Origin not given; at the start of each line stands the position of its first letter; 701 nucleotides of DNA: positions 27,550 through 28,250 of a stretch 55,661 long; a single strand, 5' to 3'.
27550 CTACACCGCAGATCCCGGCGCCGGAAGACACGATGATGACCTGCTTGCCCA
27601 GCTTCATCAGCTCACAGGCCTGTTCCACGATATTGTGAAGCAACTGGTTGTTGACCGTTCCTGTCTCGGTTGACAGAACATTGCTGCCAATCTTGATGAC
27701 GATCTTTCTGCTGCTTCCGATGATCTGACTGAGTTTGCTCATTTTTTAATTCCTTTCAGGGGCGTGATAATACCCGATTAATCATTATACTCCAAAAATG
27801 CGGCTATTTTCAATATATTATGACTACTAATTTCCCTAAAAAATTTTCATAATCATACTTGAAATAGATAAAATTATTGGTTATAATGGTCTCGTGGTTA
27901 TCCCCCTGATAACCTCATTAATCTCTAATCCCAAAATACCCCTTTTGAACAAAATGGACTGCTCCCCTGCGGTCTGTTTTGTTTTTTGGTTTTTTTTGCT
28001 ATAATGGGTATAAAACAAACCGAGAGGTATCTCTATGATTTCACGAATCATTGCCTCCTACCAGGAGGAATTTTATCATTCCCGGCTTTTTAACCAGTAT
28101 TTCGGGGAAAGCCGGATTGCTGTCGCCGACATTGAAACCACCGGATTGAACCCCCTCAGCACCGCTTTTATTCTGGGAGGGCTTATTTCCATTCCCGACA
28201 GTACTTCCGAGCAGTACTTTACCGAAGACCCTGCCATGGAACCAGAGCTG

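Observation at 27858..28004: Orphan promoter-to-terminator unit encoding a ~105-nt RNA with four C-rich motifs between proB and the proA operon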

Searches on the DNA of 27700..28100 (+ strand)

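Call 4: search_rna_families(source=window, start=27700, end=28100, threshold=evalue, max_evalue=10, show_alignments=3)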
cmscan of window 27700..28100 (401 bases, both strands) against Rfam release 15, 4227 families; matches with E-value up to 10: 9.
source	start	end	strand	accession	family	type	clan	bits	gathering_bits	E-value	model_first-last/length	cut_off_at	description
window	27868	28042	-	RF01879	TUSC7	Gene; lncRNA;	-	22.1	65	0.37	1-165/165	no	Non-coding RNA LOC285194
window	27849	27989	+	RF00616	LhrC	Gene; sRNA;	CL00114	20.4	110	1.1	1-111/111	no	Listeria LhrC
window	27835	27943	-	RF02363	Yfr11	Gene; sRNA;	-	16.4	44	4.9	1-144/144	no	Cyanobacterial functional RNA 11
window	27753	27912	-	RF04128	MIR8562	Gene; miRNA;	-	15.2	211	2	1-242/242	no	MIR8562 microRNA precursor family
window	27988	28021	+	RF04295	mir-329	Gene; miRNA;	CL00149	14.8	76.8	3.1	24-57/80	no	mir-329 microRNA precursor family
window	27935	27995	-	RF01098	RF_site9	Cis-reg; frameshift_element;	-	14.5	70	6.9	1-50/50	no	Gag/pro ribosomal frameshift site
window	27950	27985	+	RF02499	Atu_C4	Gene; sRNA;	-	13.4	80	5.8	31-67/70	no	Rhizobiales sRNA Atu_C4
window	27844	27911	+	RF00571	SNORD65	Gene; snRNA; snoRNA; CD-box;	CL00057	11.4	41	9.3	1-73/73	no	Small nucleolar RNA SNORD65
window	27911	27983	+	RF02631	Hrs13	Gene; sRNA;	-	11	52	6.6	1-82/82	no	Hfq-regulated sRNA 13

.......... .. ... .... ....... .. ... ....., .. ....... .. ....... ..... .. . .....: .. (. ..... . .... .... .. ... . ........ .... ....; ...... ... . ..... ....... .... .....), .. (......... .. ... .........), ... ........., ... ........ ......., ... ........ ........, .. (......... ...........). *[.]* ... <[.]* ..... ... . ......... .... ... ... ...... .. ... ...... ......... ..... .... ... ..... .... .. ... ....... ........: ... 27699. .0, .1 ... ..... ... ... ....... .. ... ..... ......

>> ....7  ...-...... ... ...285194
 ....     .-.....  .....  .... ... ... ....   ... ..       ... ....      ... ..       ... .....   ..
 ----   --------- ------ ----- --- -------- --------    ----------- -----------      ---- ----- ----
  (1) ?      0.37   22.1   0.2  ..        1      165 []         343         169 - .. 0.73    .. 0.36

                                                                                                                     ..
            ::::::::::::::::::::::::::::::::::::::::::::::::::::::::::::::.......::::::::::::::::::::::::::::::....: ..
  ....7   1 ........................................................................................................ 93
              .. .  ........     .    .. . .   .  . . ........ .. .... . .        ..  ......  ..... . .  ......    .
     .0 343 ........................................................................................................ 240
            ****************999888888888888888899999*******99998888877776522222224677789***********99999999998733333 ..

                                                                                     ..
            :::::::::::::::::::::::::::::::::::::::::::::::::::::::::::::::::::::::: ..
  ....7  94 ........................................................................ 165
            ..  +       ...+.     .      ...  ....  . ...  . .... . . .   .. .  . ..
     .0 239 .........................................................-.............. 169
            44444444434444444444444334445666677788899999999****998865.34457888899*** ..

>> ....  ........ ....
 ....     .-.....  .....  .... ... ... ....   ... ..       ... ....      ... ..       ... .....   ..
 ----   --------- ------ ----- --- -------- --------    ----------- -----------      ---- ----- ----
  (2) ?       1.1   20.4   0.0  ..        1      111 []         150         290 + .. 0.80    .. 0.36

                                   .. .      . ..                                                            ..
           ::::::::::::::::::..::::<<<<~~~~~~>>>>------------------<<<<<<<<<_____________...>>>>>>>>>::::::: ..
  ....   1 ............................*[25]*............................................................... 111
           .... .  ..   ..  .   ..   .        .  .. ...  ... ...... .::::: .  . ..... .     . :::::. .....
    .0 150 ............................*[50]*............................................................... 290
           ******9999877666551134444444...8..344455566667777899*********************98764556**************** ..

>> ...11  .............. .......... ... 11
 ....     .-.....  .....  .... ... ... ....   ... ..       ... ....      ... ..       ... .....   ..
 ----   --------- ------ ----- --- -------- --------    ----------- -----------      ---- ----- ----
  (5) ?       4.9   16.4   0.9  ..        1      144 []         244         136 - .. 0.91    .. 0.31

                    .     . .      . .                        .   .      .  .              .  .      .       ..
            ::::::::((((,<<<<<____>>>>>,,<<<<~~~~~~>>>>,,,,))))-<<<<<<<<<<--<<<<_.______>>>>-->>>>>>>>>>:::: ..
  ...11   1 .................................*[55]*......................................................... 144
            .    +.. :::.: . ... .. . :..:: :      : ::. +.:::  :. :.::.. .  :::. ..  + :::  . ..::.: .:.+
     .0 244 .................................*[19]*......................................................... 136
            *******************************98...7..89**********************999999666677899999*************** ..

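Call 17: build_rna_model(alignment_id=A1)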
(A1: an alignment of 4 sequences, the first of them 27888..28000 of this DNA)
Model R1 built from alignment A1 (4 sequences, 116 columns); structure: RNAalifold consensus.
model positions 110; base pairs 24; branch points 1; effective number of sequences 1.11; information 0.589 bits per position. Calibrated on 0.2 Mb of random sequence (short: E-values are rough).
structure used (alignment columns):
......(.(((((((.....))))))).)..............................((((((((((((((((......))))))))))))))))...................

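Call 18: search_with_rna_model(model_id=R1, sources=[window, L001, L002, L003, L004, L005, L006, L007, L008, L009, L010, L011, L012, L013, L014, L015, L016, L017, L018, L019, L020, L021, L022, L023, L024, L025, L026, L027, L028, L029, L030, L031, L032, L033, L034, L035, L036], max_evalue=10, show_alignments=8)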
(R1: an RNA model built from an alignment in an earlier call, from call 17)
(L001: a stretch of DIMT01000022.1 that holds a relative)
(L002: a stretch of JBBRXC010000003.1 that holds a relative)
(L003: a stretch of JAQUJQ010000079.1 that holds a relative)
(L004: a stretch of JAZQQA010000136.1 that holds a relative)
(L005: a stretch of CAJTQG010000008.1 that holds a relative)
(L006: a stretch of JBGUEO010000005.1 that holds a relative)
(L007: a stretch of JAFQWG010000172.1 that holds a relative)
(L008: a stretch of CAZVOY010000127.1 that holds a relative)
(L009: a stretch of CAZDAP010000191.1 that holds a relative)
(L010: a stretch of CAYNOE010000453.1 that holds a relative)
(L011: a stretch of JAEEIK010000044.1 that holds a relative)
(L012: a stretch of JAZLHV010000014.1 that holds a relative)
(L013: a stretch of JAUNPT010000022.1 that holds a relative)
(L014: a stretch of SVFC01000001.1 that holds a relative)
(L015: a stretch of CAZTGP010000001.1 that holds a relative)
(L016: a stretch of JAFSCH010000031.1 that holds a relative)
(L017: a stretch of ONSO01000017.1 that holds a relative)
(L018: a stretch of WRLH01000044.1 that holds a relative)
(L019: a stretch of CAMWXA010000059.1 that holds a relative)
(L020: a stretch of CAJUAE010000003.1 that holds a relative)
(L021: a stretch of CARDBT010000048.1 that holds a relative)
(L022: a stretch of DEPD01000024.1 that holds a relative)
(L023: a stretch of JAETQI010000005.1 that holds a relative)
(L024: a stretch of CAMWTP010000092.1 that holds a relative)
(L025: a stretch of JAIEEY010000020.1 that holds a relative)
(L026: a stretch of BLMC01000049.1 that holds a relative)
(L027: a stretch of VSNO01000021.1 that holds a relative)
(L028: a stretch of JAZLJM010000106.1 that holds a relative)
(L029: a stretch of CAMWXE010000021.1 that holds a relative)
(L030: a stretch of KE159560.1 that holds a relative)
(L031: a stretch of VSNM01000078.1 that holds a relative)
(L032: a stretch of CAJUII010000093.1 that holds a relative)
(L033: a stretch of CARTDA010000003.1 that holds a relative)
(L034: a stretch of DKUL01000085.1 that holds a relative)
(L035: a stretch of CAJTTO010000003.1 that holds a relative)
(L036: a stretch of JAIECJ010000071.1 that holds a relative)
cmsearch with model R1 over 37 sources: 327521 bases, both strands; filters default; matches with E-value up to 10: 16.
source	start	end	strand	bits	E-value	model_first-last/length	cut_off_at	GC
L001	3856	3966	+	135.5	7.2e-25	1-110/110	no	0.41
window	27890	28000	+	135.5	7.3e-25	1-110/110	no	0.41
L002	3836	3945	+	134.8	9.8e-25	1-110/110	no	0.35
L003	3357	3465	+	124.1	1.6e-22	1-110/110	no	0.4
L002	3876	3966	-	25.1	0.025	1-110/110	no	0.31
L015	5362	5470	-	22.4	0.086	1-110/110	no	0.37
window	24145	24249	+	19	0.43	1-110/110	no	0.42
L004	5075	5131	-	18.8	0.47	1-110/110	no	0.3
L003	3413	3448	-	17.6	0.85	58-93/110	no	0.42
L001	111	217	+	17.5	0.87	1-110/110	no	0.43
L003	3288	3387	-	15.4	2.3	1-110/110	no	0.26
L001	3897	4004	-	15.4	2.4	1-110/110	no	0.37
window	27931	28038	-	15.1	2.8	1-110/110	no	0.38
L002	1487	1570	+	14.7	3.3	1-110/110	no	0.31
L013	5055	5155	-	14.3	4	1-110/110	no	0.29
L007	2153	2251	+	14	4.6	1-110/110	no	0.28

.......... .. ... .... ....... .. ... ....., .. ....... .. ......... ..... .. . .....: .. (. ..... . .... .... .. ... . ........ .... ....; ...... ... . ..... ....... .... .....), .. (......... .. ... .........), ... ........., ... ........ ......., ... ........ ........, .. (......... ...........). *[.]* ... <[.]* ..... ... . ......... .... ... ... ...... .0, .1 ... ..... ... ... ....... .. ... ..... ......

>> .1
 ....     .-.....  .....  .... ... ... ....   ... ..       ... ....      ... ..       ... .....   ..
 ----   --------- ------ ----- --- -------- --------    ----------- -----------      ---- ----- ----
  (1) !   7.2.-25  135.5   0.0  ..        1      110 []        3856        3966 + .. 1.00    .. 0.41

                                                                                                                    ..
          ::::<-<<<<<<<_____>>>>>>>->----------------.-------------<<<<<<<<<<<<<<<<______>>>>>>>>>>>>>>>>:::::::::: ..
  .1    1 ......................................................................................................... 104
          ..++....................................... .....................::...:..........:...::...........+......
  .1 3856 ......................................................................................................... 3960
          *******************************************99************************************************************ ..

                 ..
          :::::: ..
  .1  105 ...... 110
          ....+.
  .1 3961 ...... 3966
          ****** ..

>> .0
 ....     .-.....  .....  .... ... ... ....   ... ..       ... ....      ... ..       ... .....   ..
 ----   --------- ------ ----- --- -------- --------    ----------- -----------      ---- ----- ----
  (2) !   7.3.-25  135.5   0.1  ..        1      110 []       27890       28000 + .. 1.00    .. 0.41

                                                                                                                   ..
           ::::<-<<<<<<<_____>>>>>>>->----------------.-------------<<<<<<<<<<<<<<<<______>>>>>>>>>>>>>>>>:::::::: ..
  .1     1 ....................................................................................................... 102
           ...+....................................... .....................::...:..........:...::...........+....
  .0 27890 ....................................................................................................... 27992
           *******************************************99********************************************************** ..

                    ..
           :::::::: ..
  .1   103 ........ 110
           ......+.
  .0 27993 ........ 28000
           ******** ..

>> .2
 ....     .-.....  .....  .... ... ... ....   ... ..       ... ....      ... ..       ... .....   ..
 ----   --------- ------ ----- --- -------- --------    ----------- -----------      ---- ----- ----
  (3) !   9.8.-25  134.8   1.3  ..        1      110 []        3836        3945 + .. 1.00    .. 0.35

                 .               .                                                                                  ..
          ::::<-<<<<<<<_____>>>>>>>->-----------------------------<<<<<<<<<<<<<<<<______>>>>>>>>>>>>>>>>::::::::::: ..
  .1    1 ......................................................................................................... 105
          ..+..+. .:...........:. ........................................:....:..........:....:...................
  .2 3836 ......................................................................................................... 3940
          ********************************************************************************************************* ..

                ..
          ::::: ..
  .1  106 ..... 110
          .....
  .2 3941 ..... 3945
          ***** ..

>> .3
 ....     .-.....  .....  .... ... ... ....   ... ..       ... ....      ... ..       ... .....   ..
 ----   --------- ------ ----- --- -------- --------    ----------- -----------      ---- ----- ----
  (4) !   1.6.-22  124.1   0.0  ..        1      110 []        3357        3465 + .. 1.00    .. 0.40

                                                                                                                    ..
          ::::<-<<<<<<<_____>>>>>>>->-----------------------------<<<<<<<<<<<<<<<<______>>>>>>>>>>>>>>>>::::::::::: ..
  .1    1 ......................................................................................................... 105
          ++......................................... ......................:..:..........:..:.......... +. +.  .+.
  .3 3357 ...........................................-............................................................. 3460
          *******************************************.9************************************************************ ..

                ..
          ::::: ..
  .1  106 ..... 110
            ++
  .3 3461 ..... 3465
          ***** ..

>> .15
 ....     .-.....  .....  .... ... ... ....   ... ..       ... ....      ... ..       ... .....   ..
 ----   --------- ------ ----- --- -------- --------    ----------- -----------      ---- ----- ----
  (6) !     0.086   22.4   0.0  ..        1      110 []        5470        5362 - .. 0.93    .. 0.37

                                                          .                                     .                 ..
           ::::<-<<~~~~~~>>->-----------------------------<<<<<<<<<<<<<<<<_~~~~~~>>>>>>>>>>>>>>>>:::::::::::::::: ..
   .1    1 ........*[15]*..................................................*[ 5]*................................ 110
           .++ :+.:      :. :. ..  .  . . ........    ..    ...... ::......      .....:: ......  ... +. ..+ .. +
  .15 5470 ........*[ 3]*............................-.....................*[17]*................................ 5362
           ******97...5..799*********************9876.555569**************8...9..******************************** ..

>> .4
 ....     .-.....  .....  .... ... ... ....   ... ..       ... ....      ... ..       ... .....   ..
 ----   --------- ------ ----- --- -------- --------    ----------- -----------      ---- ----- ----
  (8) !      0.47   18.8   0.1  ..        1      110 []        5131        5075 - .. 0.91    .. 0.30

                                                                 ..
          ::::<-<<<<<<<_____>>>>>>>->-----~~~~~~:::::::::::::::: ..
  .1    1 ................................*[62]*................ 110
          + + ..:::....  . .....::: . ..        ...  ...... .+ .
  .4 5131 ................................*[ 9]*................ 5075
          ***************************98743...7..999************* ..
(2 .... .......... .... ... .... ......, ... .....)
